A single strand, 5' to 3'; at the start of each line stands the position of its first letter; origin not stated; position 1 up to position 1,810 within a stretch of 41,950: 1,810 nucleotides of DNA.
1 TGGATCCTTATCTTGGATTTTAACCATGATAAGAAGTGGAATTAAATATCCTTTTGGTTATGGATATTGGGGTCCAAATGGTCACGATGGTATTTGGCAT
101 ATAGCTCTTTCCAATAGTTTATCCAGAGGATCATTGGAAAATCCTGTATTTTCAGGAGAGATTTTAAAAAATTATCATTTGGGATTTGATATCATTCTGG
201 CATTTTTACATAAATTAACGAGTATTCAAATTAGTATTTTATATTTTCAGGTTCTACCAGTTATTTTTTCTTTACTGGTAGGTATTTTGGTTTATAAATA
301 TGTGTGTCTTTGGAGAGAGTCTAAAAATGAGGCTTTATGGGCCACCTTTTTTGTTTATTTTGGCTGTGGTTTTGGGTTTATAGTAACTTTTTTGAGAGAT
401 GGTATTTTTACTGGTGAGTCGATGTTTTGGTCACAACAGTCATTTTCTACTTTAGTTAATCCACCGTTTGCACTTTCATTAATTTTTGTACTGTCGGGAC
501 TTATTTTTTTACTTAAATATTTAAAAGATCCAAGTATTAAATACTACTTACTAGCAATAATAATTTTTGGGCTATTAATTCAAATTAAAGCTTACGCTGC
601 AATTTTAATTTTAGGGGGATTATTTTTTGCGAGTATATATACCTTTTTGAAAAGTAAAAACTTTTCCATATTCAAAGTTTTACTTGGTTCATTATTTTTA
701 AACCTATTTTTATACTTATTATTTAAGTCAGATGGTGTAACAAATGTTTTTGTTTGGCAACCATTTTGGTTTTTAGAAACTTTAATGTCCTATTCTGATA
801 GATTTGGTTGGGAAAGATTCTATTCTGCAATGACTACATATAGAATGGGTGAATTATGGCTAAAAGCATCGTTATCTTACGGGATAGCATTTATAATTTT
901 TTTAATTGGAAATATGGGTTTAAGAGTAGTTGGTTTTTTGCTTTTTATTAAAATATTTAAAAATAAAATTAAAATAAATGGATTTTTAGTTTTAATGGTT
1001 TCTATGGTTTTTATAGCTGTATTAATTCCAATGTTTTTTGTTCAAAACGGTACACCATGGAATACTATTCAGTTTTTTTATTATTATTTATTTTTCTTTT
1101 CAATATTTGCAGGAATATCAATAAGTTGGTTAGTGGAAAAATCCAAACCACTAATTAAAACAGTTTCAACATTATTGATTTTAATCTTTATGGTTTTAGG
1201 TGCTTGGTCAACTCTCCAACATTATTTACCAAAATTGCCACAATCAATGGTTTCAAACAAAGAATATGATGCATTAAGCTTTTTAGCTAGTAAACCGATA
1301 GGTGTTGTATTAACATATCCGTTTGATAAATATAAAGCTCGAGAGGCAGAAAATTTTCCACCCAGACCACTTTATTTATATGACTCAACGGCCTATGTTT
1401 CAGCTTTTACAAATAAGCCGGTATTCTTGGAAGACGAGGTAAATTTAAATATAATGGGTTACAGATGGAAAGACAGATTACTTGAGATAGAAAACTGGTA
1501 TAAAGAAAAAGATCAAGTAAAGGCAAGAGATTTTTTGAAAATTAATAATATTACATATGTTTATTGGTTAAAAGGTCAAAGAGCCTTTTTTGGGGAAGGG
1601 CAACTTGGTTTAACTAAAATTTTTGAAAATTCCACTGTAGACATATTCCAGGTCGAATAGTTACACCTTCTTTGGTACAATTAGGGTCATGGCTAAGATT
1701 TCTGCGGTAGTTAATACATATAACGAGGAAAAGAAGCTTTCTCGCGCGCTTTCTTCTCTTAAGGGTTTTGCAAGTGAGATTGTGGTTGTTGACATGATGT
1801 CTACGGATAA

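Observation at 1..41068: Thirteen GT-C-like membrane proteins in one locus with no recognisable initiation, flipping or polymerisation genes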

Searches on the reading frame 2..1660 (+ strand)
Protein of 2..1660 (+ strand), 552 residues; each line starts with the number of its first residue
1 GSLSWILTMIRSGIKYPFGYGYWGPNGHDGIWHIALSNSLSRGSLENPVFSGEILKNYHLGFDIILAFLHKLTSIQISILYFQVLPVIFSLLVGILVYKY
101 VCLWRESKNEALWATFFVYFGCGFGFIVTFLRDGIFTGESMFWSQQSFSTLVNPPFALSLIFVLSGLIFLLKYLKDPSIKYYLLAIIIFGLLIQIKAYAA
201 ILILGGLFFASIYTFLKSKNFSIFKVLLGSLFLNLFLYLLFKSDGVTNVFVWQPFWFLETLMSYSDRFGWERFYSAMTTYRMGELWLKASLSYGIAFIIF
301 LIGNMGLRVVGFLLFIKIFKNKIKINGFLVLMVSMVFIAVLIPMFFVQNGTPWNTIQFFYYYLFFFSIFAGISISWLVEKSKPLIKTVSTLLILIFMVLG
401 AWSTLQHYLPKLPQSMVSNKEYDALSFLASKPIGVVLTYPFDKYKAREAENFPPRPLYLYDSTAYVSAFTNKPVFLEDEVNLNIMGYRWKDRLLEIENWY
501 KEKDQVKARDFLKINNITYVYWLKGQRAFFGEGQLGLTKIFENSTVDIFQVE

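Call 4: search_protein_families(library=pfam, proteins=[window:2-1660:+], max_evalue=0.01)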
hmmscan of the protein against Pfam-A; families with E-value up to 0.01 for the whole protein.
window:2-1660:+ (552 aa): 0 families

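Call 15: search_protein_families(library=ncbifam, proteins=[window:2-1660:+], max_evalue=0.01)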
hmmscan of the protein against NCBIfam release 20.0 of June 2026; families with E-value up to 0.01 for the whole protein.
window:2-1660:+ (552 aa): 0 families

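Call 38: find_homologous_proteins(query=window:2-1660:+, max_evalue=0.00001)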
Query window:2-1660:+ (552 aa): 1297 proteins with E <= 0.00001 among 8000 candidates; the best 120 are listed.
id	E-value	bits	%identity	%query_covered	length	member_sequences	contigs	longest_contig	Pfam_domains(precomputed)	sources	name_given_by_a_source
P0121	0.0e+0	1226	100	100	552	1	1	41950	-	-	-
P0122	0.0e+0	1033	82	100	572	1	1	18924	-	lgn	-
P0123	1.1e-273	927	73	100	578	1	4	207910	-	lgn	-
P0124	5.5e-243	826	67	100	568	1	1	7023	-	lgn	-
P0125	5.5e-231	786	63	99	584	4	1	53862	-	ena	-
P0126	3.2e-227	774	67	100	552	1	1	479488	-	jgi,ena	-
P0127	6.1e-222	757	64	100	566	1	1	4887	-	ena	-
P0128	5.5e-221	753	63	100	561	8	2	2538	-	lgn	-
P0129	2.9e-220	751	63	100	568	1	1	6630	-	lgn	-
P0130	1.5e-219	749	63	99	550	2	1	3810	-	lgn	-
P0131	6.9e-219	747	63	100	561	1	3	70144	-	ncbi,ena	-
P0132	7.0e-218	743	62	100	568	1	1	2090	-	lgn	-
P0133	1.3e-215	736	61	100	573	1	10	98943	-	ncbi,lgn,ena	ncbi:MAG: hypothetical protein AAB559_00820 [Patescibacteria group bacterium]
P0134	1.9e-215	735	61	100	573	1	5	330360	-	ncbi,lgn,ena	ncbi:MAG: hypothetical protein AAB625_01770 [Patescibacteria group bacterium]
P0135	2.1e-215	735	64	99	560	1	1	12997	-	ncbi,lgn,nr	ncbi:MAG: hypothetical protein Q8Q30_02290 [Candidatus Woesebacteria bacterium]|nr:hypothetical prot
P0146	1.9e-209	715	59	100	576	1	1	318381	-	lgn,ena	-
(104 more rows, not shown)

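Call 39: find_encoding_contigs(protein=P0123, flank=10000, max_places=1)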
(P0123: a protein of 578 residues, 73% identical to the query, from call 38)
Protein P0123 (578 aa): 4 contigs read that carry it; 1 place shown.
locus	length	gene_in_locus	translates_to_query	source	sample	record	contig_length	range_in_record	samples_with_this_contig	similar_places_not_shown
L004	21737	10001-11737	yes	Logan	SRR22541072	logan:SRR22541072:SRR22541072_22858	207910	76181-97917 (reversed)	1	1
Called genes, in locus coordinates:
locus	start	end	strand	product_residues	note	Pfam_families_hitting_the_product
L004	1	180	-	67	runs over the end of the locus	PF12172:zf-ChsH2 (weak)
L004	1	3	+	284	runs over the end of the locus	-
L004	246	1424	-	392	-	-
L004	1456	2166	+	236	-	PF00535:Glycos_transf_2, PF10111:Glyco_tranf_2_2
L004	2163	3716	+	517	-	PF13231:PMT_2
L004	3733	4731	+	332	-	PF01368:DHH, PF02272:DHHA1 (weak)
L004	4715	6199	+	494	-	PF13231:PMT_2 (weak)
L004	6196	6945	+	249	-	PF00535:Glycos_transf_2, PF10111:Glyco_tranf_2_2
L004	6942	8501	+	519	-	PF02366:PMT (weak), PF13231:PMT_2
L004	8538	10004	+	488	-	PF01943:Polysacc_synt, PF13440:Polysacc_synt_3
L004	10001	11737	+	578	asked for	-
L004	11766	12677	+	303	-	PF00535:Glycos_transf_2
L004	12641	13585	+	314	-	PF13641:Glyco_tranf_2_3, PF00535:Glycos_transf_2, PF13632:Glyco_trans_2_3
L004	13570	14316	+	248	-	-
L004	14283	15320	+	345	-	PF13439:Glyco_transf_4 (faint), PF00534:Glycos_transf_1, PF13692:Glyco_trans_1_4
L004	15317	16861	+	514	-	PF13231:PMT_2 (weak)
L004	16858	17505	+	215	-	PF01209:Ubie_methyltran, PF08003:Methyltransf_9, PF13489:Methyltransf_23, PF13847:Methyltransf_31, PF08241:Methyltransf_11, PF08242:Methyltransf_12, PF13649:Methyltransf_25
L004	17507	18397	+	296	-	PF00535:Glycos_transf_2, PF10111:Glyco_tranf_2_2 (weak), PF13641:Glyco_tranf_2_3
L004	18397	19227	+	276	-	PF00535:Glycos_transf_2, PF10111:Glyco_tranf_2_2, PF13641:Glyco_tranf_2_3, PF13712:Glyco_tranf_2_5 (faint), PF13506:Glyco_transf_21, PF13632:Glyco_trans_2_3 (weak)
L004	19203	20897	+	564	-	PF10131:PTPS_related (faint)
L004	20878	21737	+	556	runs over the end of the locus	PF10131:PTPS_related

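Call 40: find_encoding_contigs(protein=P0146, flank=10000, max_places=1)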
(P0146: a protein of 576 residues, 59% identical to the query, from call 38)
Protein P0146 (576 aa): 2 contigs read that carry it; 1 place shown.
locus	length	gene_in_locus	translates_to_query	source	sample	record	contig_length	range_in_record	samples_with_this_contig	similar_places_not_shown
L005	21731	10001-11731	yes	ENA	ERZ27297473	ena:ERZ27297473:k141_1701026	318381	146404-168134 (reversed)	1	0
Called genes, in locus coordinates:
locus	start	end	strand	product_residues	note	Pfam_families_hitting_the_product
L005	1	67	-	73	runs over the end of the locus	-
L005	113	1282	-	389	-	-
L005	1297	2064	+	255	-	PF00535:Glycos_transf_2, PF10111:Glyco_tranf_2_2 (weak)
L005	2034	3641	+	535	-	PF13231:PMT_2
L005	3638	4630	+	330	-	PF01368:DHH, PF02272:DHHA1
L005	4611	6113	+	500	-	PF13231:PMT_2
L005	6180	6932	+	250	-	PF00535:Glycos_transf_2, PF10111:Glyco_tranf_2_2 (weak)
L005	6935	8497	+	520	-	PF02366:PMT (weak), PF13231:PMT_2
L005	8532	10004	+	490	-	PF01943:Polysacc_synt, PF13440:Polysacc_synt_3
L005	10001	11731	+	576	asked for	-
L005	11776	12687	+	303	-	PF00535:Glycos_transf_2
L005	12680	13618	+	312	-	PF00535:Glycos_transf_2, PF13641:Glyco_tranf_2_3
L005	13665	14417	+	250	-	PF00535:Glycos_transf_2, PF10111:Glyco_tranf_2_2 (weak)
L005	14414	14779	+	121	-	-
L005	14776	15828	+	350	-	PF13439:Glyco_transf_4 (weak), PF00534:Glycos_transf_1, PF13692:Glyco_trans_1_4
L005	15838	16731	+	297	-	PF00535:Glycos_transf_2, PF10111:Glyco_tranf_2_2 (weak), PF13641:Glyco_tranf_2_3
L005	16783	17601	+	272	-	PF00535:Glycos_transf_2, PF10111:Glyco_tranf_2_2 (weak), PF13641:Glyco_tranf_2_3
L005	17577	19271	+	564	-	PF10131:PTPS_related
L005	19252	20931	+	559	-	PF10131:PTPS_related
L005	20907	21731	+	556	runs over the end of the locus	PF13231:PMT_2 (weak)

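Call 70: predict_structure(alignment_id=A2)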
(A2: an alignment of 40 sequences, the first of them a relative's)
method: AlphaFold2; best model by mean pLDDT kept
length: 572 residues; sequences in the alignment: 40
mean_pLDDT: 86.4   pTM: 0.88
mean pLDDT of the five models: 86.4, 85.5, 84.0, 82.8, 81.1
residues with pLDDT >= 90: 259; 70-90: 262; 50-70: 51; < 50: 0
segments of 3 or more residues with pLDDT < 50: none
pLDDT, mean of each block of 10 residues (from residue 1): 69 91 85 86 74 88 85 79 92 92 91 97 96 94 76 71 68 87 98 96 98 92 97 96 97 91 65 83 61 79 87 85 86 93 93 96 84 80 95 90 86 86 77 87 94 87 83 84 85 75 72 87 93 94 86 93 95 90
secondary structure, 60 per line:
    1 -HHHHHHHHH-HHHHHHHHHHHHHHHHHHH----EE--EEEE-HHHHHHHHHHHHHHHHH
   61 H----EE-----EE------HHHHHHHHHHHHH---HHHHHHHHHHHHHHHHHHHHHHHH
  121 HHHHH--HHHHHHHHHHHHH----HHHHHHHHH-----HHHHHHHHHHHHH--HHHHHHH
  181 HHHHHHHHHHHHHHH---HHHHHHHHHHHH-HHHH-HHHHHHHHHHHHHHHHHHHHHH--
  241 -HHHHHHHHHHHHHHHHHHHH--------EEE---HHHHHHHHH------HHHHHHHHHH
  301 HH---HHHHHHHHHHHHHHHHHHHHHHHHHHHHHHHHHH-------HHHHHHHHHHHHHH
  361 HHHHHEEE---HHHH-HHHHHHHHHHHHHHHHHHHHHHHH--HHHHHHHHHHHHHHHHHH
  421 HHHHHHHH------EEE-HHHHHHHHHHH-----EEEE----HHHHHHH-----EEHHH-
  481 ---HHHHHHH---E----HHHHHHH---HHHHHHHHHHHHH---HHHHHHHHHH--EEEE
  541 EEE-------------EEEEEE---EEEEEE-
elements in order: H2-10 H12-30 E39-42 H44-61 H81-93 H97-125 H128-140 H145-153 H159-171 H174-195 H199-210 H212-215 H217-238 H242-261 E270-272 H276-284 H291-302 H306-339 H347-365 E366-368 H372-375 H377-400 H403-428 E435-437 H439-449 E455-458 H463-469 H484-490 H499-505 H509-521 H525-534 E537-543 E557-562 E566-571

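Call 72: fold_search(model_id=the predicted structure, library=pdb)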
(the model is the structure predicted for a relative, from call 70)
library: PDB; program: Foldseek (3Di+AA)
matches with E <= 10: 383; with E <= 0.001: 21
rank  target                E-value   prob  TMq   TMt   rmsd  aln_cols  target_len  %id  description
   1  8agc_A                1.7e-09  1.00  0.56  0.48  13.7       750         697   12  Structure of yeast oligosaccharylransferase complex with lipid-linked oligosaccharide and non-acceptor peptide bound (released 2022-12-07)
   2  9n9j_I                4.8e-09  1.00  0.55  0.46  14.1       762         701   11  Structure of a GRP94 folding intermediate engaged with a CCDC134- and FKBP11-bound secretory translocon (released 2025-11-19)
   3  8pn9_A                8.5e-09  1.00  0.56  0.50   7.7       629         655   13  Structure of human oligosaccharyltransferase OST-A complex bound to NGI-1 (released 2024-05-08)
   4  8agb_A                1.2e-08  1.00  0.55  0.50  11.5       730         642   12  Structure of yeast oligosaccharylransferase complex with lipid-linked oligosaccharide bound (released 2022-12-07)
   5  6s7t_A                1.3e-08  1.00  0.55  0.46  13.9       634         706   13  Cryo-EM structure of human oligosaccharyltransferase complex OST-B (released 2019-12-18)
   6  8age_A                1.4e-08  1.00  0.58  0.52  12.8       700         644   12  Structure of yeast oligosaccharylransferase complex with acceptor peptide bound (released 2022-12-07)
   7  7oci_F                1.5e-08  1.00  0.58  0.53  11.0       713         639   10  Cryo-EM structure of yeast Ost6p containing oligosaccharyltransferase complex (released 2022-02-16)
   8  8b6l_I                1.7e-08  1.00  0.55  0.47  14.2       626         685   12  Subtomogram average of the human Sec61-TRAP-OSTA-translocon (released 2022-12-07)
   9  6s7o_A                2.0e-08  1.00  0.56  0.50  12.6       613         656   12  Cryo-EM structure of human oligosaccharyltransferase complex OST-A (released 2019-12-18)
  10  6ftg_5                8.9e-08  1.00  0.57  0.51  13.1       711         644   11  Subtomogram average of OST-containing ribosome-translocon complexes from canine rough microsomal membranes (released 2018-03-21)
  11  7zlh_A                9.7e-08  1.00  0.50  0.44  11.0       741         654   10  Cryo-EM structure of C-mannosyltransferase CeDPY19, in apo state, bound to CMT2-Fab and anti-Fab nanobody (released 2023-01-11)
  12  7zlg_A                1.1e-07  1.00  0.53  0.47  11.1       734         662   10  Cryo-EM structure of C-mannosyltransferase CeDPY19, in complex with acceptor peptide and bound to CMT2-Fab and anti-Fa (released 2023-01-11)
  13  6c26_A                1.5e-07  1.00  0.51  0.46  13.3       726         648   12  The Cryo-EM structure of a eukaryotic oligosaccharyl transferase complex (released 2018-01-31)
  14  7zli_A                1.5e-07  1.00  0.52  0.46  12.8       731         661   10  Cryo-EM structure of C-mannosyltransferase CeDPY19, in complex with Dol25-P-Man and bound to CMT2-Fab and anti-Fab nan (released 2023-01-11)
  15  7e9s_A                2.4e-07  1.00  0.51  0.36  13.8       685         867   12  Archaeal oligosaccharyltransferase AglB from Archaeoglobus fulgidus in complex with an inhibitory peptide and a dolich (released 2021-09-08)
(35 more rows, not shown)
